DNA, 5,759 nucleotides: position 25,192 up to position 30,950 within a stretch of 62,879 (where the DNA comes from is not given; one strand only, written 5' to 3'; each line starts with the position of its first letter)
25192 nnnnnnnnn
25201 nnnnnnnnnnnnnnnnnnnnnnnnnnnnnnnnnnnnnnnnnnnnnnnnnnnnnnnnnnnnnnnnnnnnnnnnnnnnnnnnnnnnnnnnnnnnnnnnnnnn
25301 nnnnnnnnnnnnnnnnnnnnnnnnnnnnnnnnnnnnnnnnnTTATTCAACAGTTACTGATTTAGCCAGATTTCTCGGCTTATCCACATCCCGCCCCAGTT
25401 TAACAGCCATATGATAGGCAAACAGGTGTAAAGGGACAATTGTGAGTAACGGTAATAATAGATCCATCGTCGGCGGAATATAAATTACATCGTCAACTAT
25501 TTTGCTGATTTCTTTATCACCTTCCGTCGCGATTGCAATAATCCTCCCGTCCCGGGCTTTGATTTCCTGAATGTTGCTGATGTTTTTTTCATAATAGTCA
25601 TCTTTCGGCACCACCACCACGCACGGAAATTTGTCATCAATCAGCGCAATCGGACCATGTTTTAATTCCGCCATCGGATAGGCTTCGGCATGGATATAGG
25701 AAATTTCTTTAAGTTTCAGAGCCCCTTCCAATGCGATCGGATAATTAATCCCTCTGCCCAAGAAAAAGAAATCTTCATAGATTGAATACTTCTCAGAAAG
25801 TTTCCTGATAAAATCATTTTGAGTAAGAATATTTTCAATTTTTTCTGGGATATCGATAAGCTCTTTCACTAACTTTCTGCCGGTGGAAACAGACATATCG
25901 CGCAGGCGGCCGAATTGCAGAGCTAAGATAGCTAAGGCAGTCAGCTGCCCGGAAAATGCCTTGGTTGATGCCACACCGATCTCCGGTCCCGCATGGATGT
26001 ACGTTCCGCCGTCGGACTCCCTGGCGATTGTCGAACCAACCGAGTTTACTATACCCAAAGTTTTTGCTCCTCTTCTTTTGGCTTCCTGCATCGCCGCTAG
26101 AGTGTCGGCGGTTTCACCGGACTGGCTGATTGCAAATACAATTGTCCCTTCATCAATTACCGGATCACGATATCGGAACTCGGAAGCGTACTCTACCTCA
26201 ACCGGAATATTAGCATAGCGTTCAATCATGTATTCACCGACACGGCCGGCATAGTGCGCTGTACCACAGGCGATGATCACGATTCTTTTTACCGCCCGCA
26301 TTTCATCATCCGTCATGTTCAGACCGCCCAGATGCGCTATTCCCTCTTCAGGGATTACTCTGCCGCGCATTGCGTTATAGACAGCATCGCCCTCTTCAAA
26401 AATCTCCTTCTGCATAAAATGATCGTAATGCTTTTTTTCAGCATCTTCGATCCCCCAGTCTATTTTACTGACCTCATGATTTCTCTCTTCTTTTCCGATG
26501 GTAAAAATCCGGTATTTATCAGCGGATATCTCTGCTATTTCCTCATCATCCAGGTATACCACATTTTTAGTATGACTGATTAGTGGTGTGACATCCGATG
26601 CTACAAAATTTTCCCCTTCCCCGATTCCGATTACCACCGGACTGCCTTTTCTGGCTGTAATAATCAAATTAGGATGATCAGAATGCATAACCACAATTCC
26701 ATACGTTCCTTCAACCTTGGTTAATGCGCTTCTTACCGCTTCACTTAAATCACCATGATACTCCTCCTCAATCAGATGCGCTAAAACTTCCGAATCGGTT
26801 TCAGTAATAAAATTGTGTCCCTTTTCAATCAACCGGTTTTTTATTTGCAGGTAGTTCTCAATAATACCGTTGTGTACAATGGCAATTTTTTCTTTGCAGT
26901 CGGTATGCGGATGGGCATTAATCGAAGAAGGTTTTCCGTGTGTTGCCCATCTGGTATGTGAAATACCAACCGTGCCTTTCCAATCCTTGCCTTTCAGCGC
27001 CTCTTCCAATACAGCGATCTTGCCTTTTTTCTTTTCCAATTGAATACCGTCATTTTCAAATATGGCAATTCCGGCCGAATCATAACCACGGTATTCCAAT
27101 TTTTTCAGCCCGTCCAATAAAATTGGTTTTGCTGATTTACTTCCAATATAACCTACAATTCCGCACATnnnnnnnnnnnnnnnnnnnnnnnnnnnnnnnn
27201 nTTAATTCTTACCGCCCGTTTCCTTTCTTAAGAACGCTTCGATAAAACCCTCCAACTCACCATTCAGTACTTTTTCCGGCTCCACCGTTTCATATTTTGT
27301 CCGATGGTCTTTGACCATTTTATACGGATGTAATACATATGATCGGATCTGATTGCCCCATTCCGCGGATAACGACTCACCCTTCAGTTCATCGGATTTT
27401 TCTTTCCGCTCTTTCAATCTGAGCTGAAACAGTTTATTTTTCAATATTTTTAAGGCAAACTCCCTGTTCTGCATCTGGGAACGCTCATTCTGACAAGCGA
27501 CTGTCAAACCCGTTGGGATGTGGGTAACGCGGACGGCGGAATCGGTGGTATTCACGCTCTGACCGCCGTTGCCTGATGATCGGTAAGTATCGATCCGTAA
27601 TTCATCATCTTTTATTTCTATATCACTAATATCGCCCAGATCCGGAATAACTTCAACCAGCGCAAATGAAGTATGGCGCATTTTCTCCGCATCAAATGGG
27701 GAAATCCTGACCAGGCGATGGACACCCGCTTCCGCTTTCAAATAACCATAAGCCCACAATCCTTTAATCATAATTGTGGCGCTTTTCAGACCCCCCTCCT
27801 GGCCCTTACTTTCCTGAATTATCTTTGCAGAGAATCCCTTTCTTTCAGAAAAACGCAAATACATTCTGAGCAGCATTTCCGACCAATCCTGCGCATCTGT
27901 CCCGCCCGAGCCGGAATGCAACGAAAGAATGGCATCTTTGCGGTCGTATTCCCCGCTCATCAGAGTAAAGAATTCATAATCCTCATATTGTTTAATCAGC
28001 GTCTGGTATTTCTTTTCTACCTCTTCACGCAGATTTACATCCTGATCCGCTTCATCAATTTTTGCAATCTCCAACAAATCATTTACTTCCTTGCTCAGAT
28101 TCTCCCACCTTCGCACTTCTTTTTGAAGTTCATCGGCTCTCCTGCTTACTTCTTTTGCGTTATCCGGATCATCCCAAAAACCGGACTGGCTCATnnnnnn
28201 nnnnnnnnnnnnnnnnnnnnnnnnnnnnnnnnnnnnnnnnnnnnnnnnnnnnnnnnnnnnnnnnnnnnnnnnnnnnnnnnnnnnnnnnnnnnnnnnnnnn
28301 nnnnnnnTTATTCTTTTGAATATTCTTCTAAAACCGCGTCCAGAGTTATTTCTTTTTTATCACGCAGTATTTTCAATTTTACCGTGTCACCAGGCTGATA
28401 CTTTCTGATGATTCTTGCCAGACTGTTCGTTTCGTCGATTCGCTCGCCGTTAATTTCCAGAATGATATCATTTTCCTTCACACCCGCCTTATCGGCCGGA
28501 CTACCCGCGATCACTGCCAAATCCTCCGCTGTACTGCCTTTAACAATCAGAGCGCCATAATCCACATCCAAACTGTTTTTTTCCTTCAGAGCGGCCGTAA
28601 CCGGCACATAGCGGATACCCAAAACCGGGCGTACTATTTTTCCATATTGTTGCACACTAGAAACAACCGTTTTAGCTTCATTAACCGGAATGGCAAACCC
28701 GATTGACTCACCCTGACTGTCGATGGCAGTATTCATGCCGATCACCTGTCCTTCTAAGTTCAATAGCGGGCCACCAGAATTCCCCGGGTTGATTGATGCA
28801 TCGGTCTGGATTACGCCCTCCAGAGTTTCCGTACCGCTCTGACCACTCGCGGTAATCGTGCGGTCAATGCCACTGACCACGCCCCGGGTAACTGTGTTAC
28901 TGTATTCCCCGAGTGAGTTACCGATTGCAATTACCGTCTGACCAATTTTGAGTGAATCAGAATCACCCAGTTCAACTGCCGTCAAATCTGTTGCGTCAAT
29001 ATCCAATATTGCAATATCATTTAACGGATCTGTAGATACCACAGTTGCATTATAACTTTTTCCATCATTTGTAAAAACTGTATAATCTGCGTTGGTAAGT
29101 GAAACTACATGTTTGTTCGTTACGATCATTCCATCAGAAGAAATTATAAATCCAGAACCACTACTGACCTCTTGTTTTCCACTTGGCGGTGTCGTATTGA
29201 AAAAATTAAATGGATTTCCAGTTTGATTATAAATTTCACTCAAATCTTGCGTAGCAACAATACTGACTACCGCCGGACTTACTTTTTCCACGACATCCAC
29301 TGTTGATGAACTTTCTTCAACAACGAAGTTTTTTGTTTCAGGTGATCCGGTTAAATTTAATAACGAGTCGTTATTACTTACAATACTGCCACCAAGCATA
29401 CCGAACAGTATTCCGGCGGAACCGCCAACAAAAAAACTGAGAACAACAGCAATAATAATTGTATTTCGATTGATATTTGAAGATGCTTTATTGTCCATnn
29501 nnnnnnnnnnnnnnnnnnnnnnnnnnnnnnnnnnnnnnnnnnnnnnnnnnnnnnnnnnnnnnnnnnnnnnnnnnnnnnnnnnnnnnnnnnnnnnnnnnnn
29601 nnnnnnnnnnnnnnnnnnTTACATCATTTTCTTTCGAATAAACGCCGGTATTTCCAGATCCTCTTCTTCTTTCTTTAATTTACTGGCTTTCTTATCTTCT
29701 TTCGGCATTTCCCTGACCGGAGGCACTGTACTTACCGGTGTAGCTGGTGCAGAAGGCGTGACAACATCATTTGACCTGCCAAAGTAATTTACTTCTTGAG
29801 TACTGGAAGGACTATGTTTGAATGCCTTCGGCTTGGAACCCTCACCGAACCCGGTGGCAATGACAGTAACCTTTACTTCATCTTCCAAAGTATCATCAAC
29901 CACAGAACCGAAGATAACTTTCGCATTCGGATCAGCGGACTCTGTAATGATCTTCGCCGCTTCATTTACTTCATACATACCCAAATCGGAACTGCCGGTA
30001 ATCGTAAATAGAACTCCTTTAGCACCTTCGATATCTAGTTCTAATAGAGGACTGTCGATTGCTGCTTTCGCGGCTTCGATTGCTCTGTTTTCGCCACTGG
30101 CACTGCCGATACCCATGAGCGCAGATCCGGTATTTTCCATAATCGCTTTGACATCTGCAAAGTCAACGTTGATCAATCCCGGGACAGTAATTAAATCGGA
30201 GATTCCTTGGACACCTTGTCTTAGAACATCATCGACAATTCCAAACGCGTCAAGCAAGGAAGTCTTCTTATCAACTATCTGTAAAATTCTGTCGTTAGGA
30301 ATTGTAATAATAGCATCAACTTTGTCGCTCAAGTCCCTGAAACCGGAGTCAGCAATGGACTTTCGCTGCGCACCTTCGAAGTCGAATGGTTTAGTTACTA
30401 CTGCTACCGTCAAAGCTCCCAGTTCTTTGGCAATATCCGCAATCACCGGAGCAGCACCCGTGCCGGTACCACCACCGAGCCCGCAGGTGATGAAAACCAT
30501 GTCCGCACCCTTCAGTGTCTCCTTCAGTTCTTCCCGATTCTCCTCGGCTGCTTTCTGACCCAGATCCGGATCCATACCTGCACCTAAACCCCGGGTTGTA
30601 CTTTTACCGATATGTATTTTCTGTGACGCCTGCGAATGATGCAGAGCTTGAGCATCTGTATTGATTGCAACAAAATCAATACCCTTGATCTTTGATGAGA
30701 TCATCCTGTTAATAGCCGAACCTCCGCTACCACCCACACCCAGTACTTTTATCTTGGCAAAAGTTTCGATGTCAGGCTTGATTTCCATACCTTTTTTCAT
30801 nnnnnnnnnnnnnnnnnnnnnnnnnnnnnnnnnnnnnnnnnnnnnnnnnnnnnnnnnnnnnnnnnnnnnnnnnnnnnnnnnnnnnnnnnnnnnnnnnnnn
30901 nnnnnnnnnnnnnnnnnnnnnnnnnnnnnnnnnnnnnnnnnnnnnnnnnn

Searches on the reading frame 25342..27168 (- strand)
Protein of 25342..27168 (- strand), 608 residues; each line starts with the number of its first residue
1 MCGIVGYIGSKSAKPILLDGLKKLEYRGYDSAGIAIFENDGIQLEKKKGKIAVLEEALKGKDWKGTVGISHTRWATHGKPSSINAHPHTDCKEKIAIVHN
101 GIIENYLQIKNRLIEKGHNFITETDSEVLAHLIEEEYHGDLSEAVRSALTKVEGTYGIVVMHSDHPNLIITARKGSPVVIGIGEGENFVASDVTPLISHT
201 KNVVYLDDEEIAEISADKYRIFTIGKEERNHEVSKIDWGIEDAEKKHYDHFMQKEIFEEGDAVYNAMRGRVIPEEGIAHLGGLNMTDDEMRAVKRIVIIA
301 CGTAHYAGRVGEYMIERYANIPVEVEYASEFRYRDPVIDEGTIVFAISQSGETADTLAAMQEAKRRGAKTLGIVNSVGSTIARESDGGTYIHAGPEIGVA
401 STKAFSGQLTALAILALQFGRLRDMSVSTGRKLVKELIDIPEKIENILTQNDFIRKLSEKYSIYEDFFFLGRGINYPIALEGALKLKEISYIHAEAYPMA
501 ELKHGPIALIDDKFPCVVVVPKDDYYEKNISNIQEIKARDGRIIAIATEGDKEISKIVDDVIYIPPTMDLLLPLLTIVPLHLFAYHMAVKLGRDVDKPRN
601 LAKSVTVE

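Call 59: search_protein_families(library=pfam, proteins=[window:25342-27168:-], max_evalue=0.00001)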
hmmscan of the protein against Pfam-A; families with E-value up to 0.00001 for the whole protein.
window:25342-27168:- (608 aa): 3 families
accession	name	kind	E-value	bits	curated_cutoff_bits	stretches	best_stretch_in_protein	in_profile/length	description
PF01380.27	SIS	-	1.6e-56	190.2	25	2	291-416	3-129/131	SIS domain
PF13522.11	GATase_6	-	4.1e-18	66.1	27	1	65-184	10-122/130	Glutamine amidotransferase domain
PF13537.11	GATase_7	-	5.3e-13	49.5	25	1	85-183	13-107/123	Glutamine amidotransferase domain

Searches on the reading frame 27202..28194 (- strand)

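Call 59: search_protein_families(library=pfam, proteins=[window:27202-28194:-], max_evalue=0.00001)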
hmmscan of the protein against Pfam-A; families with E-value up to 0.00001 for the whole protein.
window:27202-28194:- (330 aa): 2 families
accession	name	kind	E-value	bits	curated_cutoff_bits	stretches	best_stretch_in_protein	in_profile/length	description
PF03462.23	PCRF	-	5.5e-51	173.6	24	1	1-180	12-194/194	PCRF domain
PF00472.26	RF-1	-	4.3e-41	139.9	35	1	191-298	4-116/116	RF-1 domain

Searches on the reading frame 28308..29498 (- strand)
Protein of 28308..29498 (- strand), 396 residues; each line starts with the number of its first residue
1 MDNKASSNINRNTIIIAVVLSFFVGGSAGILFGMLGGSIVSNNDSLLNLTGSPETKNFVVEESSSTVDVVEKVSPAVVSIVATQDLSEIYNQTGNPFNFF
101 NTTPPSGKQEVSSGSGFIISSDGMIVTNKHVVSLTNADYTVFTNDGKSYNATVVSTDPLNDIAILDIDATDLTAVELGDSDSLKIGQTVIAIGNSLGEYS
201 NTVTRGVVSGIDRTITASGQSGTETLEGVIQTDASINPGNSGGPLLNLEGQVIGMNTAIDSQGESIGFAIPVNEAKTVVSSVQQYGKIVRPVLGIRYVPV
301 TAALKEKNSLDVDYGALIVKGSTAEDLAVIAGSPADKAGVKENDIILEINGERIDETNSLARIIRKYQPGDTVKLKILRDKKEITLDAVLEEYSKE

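Call 59: search_protein_families(library=pfam, proteins=[window:28308-29498:-], max_evalue=0.00001)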
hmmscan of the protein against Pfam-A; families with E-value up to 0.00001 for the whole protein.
window:28308-29498:- (396 aa): 5 families
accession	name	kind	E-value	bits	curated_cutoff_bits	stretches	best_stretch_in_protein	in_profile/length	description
PF13365.12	Trypsin_2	-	7.7e-35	121.2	27.6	1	114-255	1-144/144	Trypsin-like peptidase domain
PF00089.32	Trypsin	-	1.9e-20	74.1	20.6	1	113-278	22-219/220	Trypsin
PF13180.12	PDZ_2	-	8.6e-15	55.2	27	1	291-387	1-77/80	PDZ domain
PF17820.7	PDZ_6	-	5.6e-13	48.9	27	1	328-379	4-54/54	PDZ domain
PF00595.29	PDZ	-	1e-07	32.6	23.2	1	329-378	32-81/81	PDZ domain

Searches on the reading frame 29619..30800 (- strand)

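Call 59: search_protein_families(library=pfam, proteins=[window:29619-30800:-], max_evalue=0.00001)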
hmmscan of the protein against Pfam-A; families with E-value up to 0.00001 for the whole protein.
window:29619-30800:- (393 aa): 2 families
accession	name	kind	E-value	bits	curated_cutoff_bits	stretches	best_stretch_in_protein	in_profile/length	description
PF00091.31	Tubulin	-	1.2e-48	166.4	33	1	16-177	1-190/190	Tubulin/FtsZ family, GTPase domain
PF12327.13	FtsZ_C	-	1.7e-35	121.6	27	1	225-318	1-94/95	FtsZ family, C-terminal domain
